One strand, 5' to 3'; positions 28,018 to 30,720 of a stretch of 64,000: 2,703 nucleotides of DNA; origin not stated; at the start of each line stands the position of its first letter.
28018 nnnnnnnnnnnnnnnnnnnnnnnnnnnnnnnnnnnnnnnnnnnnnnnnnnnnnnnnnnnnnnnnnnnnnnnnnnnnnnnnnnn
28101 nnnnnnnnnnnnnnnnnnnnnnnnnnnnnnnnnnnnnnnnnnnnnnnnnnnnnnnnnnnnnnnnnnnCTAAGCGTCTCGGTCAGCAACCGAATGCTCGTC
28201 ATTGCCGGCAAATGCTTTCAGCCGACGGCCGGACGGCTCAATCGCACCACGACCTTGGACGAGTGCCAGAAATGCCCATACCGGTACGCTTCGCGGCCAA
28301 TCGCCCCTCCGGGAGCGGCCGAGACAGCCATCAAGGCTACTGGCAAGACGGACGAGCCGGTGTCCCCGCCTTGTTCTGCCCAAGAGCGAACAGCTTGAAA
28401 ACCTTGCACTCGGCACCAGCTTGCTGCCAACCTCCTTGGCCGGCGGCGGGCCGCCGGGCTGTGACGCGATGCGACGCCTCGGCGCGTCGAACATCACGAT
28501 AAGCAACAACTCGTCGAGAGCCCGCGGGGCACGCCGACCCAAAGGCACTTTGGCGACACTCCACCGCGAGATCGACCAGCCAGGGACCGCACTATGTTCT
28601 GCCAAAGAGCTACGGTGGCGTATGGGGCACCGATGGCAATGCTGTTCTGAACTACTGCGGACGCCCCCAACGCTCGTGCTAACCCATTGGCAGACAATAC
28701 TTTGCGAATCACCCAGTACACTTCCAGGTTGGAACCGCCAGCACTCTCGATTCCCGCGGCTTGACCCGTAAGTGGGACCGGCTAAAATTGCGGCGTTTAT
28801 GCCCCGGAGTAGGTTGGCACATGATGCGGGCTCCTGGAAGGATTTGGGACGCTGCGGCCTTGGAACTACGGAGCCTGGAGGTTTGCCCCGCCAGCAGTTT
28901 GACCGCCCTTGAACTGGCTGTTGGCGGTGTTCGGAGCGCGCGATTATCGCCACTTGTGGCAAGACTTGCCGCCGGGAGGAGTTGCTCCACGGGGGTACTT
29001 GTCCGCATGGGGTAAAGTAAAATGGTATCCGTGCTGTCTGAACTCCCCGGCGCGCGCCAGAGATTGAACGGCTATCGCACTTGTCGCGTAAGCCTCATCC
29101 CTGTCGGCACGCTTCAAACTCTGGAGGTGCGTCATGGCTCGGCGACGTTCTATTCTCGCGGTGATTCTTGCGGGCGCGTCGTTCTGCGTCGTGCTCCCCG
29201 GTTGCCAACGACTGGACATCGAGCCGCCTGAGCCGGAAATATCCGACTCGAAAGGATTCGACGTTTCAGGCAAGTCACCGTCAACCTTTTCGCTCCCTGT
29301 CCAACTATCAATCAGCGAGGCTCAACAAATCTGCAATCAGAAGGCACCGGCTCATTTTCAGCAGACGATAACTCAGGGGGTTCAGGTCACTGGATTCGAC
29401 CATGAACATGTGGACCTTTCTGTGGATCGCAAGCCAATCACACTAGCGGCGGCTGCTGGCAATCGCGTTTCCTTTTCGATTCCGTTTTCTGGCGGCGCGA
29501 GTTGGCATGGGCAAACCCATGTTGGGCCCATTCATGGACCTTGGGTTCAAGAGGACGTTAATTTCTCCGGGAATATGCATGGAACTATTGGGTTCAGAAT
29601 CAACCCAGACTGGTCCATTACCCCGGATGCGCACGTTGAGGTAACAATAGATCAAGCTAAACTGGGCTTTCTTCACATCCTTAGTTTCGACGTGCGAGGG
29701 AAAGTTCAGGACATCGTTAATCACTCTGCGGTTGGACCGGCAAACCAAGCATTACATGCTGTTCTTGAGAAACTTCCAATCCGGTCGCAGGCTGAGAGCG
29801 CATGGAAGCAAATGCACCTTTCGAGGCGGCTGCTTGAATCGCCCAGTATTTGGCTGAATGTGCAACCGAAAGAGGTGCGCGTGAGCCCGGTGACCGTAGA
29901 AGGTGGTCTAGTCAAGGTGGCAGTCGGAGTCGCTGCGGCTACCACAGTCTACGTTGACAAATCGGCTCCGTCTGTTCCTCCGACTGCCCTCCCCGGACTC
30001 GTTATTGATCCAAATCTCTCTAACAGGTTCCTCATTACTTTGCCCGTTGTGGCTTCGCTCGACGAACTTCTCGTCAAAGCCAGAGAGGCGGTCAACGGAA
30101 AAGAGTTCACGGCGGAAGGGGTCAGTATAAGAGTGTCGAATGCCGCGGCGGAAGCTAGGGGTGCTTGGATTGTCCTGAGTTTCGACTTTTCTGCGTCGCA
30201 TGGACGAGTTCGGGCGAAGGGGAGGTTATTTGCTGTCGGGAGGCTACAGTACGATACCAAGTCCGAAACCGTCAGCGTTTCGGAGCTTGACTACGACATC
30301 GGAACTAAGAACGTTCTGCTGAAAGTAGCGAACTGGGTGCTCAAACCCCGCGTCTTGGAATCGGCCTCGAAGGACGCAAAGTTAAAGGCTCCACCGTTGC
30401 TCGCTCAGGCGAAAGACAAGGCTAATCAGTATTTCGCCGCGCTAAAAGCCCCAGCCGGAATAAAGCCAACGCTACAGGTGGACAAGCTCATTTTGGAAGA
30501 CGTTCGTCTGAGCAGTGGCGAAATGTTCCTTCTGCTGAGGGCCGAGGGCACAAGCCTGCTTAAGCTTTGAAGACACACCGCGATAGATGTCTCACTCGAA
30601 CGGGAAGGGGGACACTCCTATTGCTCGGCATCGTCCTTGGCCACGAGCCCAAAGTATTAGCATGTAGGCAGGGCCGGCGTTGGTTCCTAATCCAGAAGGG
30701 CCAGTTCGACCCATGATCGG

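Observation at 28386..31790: Low-GC cargo island at the convergence point, flanked by duplicated gene 3' ends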

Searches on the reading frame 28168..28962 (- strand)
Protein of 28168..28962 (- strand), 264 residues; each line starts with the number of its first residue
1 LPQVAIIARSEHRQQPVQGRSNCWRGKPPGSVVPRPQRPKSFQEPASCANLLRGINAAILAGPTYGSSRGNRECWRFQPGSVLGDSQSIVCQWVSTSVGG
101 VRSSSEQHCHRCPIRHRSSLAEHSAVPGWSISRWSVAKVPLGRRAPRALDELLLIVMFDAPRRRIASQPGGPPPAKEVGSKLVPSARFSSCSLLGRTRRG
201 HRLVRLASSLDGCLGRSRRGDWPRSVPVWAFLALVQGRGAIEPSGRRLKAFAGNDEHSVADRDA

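Call 37: search_protein_families(library=pfam, proteins=[window:28168-28962:-], max_evalue=0.1)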
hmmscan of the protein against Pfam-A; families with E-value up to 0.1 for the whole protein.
window:28168-28962:- (264 aa): 0 families
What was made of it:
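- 28428..29133 (.): 706-nt stretch with no detectable coding signal, at the left end of the foreign DNA. No Pfam hit for 7 ORFs (call 37).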

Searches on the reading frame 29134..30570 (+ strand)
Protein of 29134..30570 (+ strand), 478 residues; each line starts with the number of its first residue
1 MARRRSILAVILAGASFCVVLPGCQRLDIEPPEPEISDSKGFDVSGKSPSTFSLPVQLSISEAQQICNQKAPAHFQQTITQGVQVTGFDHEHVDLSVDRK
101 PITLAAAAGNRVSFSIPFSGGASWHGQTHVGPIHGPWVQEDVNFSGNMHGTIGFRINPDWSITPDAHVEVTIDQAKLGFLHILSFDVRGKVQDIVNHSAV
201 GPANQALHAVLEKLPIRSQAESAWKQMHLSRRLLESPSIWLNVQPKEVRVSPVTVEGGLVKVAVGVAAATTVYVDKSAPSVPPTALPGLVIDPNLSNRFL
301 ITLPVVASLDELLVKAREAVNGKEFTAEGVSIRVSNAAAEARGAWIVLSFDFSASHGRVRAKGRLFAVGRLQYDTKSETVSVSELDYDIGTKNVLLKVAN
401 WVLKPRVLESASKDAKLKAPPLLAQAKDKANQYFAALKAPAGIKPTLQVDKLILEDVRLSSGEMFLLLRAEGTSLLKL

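Call 8: search_protein_families(library=pfam, proteins=[window:29134-30570:+], max_evalue=0.1)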
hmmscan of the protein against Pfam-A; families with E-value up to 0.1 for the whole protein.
window:29134-30570:+ (478 aa): 1 family
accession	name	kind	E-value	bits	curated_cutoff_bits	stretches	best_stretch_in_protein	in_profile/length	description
PF14356.11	DUF4403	-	1.5e-66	225.3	28.3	1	49-477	2-424/425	Domain of unknown function (DUF4403)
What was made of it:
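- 29134..30570 (+): DUF4403 protein (478 aa). It has an N-terminal RRR plus hydrophobic signal or anchor, and a GGAGG ribosome-binding site 8 nt upstream. GC3 is 0.56. Pfam PF14356, E 1.5e-66, profile positions 2-424 of 425 (call 8).
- Checked: 29134-30570 matches Pfam DUF4403 (E 1.5e-66, call 8).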

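Call 11: search_protein_families(library=phrogs, proteins=[window:29134-30570:+], max_evalue=0.01)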
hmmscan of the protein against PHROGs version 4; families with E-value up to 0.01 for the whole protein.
window:29134-30570:+ (478 aa): 0 families

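Call 13: find_related_loci(query=window:29134-30570:+, collection=viral_contigs, flank=8000)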
Query window:29134-30570:+ (478 aa) in viral_contigs; peptide patterns used: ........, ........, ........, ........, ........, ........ (x = any residue, [..] = any of these).
1 stretches matched a pattern, but none encodes a relative of the query by tblastn (E <= 1e-3).

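Call 16: search_protein_families(library=padloc, proteins=[window:29134-30570:+], max_evalue=0.01)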
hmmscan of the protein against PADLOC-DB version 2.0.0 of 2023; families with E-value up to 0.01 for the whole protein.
window:29134-30570:+ (478 aa): 0 families

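Call 17: search_protein_families(library=ncbifam, proteins=[window:29134-30570:+], max_evalue=0.01)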
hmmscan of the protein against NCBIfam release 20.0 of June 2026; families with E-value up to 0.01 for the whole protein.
window:29134-30570:+ (478 aa): 0 families

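Call 20: find_homologous_proteins(query=window:29134-30570:+)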
Query window:29134-30570:+ (478 aa): 3 proteins with E <= 0.001 among 8000 candidates.
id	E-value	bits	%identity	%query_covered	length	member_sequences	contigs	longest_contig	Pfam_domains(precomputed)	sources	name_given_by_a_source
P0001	1.5e-208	711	100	69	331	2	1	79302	PF14356.12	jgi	jgi:hypothetical protein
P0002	7.2e-18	83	25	79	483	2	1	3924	PF14356.12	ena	-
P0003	2.1e-5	42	21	66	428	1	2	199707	PF14356.12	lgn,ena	-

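Call 22: find_encoding_contigs(protein=P0001, flank=10000, max_places=4)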
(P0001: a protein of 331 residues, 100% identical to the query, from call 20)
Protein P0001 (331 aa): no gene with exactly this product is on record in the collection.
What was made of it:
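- Tried and rejected: P0001 could not be looked up (call 22).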

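Call 78: search_dna_similar(query=window:29134-30570:+, collection=phages, mode=protein, max_evalue=0.001, max_rows=10)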
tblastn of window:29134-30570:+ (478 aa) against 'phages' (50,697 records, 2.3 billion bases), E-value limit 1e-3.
No match.

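Call 82: search_dna_similar(query=window:29134-30570:+, collection=plasmids, mode=protein, max_evalue=0.001, max_rows=10)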
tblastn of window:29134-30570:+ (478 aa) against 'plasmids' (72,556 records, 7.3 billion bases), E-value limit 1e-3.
No match.

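Call 83: find_encoding_contigs(protein=P0002, flank=5000, max_places=2)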
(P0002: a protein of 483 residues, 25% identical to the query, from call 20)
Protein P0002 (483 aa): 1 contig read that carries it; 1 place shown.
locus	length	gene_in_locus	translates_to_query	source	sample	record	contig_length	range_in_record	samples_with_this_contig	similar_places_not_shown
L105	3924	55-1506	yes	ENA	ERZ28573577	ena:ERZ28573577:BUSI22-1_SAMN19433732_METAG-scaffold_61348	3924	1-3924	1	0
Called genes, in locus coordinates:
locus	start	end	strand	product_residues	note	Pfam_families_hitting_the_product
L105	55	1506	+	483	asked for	PF14356:DUF4403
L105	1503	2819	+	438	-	PF03845:Spore_permease (weak), PF13520:AA_permease_2, PF00324:AA_permease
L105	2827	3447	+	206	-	-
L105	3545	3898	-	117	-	PF01740:STAS, PF13466:STAS_2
